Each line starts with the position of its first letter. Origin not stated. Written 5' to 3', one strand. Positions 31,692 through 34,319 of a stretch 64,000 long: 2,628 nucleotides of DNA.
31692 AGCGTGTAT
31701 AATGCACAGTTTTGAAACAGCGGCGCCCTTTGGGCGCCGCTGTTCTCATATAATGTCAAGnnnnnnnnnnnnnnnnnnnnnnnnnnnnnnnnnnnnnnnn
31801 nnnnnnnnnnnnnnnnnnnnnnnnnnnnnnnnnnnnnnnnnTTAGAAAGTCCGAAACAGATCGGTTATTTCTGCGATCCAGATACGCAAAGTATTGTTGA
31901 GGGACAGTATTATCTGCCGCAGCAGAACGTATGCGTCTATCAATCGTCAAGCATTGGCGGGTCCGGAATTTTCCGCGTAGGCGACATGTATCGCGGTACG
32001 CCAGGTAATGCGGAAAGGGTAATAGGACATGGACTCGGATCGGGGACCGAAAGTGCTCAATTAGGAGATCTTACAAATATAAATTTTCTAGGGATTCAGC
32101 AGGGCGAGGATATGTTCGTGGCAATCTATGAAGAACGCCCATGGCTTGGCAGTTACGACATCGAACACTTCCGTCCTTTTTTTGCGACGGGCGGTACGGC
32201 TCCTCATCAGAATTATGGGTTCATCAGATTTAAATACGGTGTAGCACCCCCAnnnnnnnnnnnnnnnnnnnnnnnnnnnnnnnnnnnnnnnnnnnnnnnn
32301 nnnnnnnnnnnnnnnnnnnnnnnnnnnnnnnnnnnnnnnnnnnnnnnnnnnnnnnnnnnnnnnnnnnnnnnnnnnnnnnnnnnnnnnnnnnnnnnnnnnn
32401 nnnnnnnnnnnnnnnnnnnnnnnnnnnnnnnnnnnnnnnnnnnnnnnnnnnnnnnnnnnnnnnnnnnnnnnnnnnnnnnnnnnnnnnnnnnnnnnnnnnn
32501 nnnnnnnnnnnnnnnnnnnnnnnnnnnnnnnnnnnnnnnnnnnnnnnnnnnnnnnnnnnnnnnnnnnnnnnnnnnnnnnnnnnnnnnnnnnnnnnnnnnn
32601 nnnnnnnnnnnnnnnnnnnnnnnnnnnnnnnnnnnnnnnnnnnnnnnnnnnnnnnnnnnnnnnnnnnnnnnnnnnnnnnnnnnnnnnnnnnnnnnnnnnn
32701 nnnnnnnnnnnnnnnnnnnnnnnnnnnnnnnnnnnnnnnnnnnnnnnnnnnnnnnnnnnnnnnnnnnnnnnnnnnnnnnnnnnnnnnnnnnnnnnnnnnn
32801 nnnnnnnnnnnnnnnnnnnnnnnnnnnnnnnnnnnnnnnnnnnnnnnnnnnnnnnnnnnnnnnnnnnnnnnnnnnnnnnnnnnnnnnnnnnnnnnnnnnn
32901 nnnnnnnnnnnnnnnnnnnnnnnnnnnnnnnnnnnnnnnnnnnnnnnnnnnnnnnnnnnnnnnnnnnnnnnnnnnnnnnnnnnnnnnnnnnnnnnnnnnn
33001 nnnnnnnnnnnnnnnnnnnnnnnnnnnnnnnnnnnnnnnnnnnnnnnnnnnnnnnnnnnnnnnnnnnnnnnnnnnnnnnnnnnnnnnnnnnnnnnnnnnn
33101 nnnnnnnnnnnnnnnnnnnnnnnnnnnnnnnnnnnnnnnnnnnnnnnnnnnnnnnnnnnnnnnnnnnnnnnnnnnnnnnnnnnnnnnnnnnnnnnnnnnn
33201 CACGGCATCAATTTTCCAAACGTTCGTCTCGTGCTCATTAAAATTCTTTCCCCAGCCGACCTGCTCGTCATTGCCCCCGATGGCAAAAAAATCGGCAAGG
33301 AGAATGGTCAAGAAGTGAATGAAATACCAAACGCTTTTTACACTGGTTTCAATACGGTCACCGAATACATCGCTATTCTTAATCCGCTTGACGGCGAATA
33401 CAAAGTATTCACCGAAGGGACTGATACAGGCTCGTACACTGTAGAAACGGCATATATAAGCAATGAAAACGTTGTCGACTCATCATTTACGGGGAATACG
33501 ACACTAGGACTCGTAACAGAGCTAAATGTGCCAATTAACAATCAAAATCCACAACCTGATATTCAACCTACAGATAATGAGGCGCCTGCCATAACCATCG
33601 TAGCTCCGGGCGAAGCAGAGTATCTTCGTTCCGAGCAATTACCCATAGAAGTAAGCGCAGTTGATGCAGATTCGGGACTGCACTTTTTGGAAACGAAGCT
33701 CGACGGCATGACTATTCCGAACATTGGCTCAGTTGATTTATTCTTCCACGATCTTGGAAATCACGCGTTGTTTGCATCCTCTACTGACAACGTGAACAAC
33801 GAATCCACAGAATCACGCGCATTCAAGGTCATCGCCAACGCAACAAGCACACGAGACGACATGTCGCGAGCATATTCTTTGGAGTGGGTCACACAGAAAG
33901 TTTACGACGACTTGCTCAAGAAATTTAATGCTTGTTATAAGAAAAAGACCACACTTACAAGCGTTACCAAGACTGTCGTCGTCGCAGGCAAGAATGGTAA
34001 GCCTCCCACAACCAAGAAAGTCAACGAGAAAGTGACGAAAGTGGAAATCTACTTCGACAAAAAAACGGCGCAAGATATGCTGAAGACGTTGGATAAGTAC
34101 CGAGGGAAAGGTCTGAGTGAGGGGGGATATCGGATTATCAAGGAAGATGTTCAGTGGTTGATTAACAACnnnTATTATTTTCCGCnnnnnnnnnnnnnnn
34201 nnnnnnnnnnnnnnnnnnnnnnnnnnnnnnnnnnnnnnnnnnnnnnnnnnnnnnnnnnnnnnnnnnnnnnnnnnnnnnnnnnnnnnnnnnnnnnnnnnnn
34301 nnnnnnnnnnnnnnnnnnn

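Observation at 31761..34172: Secreted LCAT/PGAP1-like alpha/beta-hydrolase (phospholipase/acyltransferase) in the surface-protein island, a candidate host-lipid scavenging enzyme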

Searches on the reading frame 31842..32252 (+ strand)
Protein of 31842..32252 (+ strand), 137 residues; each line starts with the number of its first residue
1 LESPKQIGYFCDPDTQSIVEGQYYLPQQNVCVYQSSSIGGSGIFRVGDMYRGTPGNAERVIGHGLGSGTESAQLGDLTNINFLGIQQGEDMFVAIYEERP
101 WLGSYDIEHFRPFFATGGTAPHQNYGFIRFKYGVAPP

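Call 90: search_solved_structures(query=window:31842-32252:+, max_evalue=10)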
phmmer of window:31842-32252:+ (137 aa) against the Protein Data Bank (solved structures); distinct sequences matched with E-value up to 10: 0.

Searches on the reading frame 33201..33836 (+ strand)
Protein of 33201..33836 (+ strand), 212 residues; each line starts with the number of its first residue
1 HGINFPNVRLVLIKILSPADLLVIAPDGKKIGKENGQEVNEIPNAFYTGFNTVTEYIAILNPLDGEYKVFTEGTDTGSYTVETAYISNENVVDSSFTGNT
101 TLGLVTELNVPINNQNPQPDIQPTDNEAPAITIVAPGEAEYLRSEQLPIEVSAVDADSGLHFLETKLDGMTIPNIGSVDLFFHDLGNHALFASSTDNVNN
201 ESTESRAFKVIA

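Call 91: search_solved_structures(query=window:33201-33836:+, max_evalue=10)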
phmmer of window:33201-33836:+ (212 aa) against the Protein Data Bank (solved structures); distinct sequences matched with E-value up to 10: 2.
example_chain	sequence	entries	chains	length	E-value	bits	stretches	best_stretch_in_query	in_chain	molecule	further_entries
6rfz_A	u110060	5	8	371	0.00025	24.3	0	52-79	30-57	lectin PLL2 from Photorhabdus laumondii | Photorhabdus luminescens subsp. laumondii TTO1 complete genome segment 3/17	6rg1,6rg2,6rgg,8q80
5mxe_A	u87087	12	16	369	0.061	16.5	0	52-77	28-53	Photorhabdus asymbiotica lectin PHL | lectin PHL | Photorhabdus asymbitoca lectin PHL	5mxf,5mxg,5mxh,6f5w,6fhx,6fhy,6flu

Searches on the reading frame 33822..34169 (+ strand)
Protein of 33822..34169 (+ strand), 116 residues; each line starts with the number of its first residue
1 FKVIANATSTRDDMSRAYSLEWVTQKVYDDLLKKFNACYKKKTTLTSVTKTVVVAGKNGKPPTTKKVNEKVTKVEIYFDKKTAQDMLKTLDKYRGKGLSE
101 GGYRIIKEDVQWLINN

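Call 78: predict_structure(alignment_id=A3)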
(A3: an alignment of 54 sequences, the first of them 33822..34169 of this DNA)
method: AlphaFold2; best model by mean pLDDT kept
length: 116 residues; sequences in the alignment: 54
mean_pLDDT: 89.0   pTM: 0.68
mean pLDDT of the five models: 89.0, 88.1, 88.0, 87.9, 86.0
residues with pLDDT >= 90: 69; 70-90: 42; 50-70: 3; < 50: 2
segments of 3 or more residues with pLDDT < 50: none
pLDDT, mean of each block of 10 residues (from residue 1): 65 91 96 92 88 87 90 87 94 96 93 90
secondary structure, 60 per line:
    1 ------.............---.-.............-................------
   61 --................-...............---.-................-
elements in order: H7-19 H25-37 E39-54 E63-78 H80-93 H100-115

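Call 98: find_homologous_proteins(query=A5, max_evalue=0.001)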
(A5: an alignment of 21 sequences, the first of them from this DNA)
Query A5 (21 sequences) (114 aa, profile of the alignment): 2 proteins with E <= 0.001 among 1195 candidates.
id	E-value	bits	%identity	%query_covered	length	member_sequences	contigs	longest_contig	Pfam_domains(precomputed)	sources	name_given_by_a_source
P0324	6.9e-31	125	71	100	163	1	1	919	-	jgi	jgi:hypothetical protein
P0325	8.4e-15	73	37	82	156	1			-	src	-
